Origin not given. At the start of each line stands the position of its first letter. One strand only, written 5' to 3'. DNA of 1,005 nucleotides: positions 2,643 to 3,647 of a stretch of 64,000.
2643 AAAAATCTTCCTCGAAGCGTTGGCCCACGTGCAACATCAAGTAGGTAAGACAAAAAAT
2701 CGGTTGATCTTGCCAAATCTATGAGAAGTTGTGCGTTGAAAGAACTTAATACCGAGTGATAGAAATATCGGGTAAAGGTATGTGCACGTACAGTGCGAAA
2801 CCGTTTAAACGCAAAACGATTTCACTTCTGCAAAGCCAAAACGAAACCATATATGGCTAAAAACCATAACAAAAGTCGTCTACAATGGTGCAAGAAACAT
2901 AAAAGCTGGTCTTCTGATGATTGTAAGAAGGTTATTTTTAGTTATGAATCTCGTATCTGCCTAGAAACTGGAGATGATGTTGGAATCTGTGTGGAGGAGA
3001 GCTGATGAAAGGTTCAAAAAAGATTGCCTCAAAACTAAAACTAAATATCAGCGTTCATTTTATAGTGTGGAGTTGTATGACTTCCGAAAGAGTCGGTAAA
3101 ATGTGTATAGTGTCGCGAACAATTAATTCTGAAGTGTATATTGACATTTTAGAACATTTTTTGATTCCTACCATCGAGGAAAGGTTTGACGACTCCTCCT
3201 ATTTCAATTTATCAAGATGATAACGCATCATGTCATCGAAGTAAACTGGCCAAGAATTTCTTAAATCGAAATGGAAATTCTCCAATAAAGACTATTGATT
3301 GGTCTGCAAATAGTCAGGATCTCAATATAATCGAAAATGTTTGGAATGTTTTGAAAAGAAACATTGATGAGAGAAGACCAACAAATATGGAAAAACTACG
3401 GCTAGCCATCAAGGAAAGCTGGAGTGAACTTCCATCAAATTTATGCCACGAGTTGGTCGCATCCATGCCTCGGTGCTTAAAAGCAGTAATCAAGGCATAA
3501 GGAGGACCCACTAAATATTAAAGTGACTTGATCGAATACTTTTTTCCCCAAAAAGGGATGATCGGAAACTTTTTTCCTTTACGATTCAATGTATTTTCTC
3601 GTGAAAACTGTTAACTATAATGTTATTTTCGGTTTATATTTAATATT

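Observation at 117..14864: Lysine-rich gene built entirely from phase-0 exons, one cassette present in three diverged copies with its flanking intron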

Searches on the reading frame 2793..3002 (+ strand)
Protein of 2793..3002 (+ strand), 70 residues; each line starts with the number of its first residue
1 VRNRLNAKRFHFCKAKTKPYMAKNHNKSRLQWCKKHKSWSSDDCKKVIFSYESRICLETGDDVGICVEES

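Call 40: search_protein_families(library=pfam, proteins=[window:2793-3002:+], max_evalue=0.01)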
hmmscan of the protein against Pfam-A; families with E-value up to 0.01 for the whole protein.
window:2793-3002:+ (70 aa): 1 family
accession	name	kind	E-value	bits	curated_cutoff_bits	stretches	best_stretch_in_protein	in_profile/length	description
PF01498.24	HTH_Tnp_Tc3_2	-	1.2e-06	29.2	31.5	1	2-37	36-71/72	Transposase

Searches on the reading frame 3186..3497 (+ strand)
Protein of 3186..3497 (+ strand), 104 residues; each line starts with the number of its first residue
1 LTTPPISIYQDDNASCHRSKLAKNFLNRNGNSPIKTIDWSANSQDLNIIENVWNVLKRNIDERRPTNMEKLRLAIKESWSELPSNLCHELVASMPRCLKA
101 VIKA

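Call 40: search_protein_families(library=pfam, proteins=[window:3186-3497:+], max_evalue=0.01)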
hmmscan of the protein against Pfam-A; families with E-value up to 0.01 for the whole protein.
window:3186-3497:+ (104 aa): 1 family
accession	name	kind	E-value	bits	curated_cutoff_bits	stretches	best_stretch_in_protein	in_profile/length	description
PF13358.12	DDE_3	-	8.2e-08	32.7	28.6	1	12-71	86-145/146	DDE superfamily endonuclease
